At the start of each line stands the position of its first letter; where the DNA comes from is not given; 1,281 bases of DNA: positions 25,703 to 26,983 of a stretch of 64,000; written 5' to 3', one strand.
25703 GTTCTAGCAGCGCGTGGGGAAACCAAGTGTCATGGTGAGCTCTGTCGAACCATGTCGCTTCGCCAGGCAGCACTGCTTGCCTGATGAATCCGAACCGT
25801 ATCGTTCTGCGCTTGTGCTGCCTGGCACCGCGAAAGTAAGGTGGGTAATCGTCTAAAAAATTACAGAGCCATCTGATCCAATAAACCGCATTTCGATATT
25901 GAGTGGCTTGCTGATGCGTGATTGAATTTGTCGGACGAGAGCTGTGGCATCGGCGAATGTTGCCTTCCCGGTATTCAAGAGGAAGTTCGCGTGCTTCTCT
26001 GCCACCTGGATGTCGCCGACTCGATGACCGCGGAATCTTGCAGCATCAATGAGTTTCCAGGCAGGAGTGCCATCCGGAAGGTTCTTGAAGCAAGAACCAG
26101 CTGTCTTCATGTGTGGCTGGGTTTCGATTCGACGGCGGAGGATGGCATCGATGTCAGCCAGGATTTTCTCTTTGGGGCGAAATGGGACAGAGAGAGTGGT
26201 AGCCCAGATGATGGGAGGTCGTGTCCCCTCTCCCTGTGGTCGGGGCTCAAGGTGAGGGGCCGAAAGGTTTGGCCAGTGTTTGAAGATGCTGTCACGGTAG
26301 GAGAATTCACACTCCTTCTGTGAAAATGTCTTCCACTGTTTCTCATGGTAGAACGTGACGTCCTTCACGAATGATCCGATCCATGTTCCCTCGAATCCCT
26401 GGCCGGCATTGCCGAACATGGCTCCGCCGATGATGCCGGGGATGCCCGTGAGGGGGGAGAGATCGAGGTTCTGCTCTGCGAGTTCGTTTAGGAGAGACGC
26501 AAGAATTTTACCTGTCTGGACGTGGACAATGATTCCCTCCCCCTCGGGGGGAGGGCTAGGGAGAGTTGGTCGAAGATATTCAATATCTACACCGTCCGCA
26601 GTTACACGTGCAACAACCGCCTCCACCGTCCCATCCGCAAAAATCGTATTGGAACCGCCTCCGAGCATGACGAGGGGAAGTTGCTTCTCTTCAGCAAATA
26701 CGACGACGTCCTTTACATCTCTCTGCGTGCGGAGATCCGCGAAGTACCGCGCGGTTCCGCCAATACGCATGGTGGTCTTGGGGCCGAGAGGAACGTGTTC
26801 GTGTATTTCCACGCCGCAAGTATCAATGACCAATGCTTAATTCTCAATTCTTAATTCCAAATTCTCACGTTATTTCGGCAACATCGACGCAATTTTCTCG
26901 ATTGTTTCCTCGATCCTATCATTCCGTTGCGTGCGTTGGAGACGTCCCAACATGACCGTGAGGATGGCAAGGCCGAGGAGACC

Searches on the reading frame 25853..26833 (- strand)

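Call 70: search_protein_families(library=pfam, proteins=[window:25853-26833:-], max_evalue=0.01)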
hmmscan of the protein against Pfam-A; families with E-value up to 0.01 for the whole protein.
window:25853-26833:- (326 aa): 2 families
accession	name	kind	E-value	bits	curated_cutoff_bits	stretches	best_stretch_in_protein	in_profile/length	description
PF02873.21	MurB_C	-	1.2e-24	86.8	27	1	224-315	2-92/99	UDP-N-acetylenolpyruvoylglucosamine reductase, C-terminal domain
PF01565.28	FAD_binding_4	-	5.1e-12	46.1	26.4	1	31-159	4-126/139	FAD binding domain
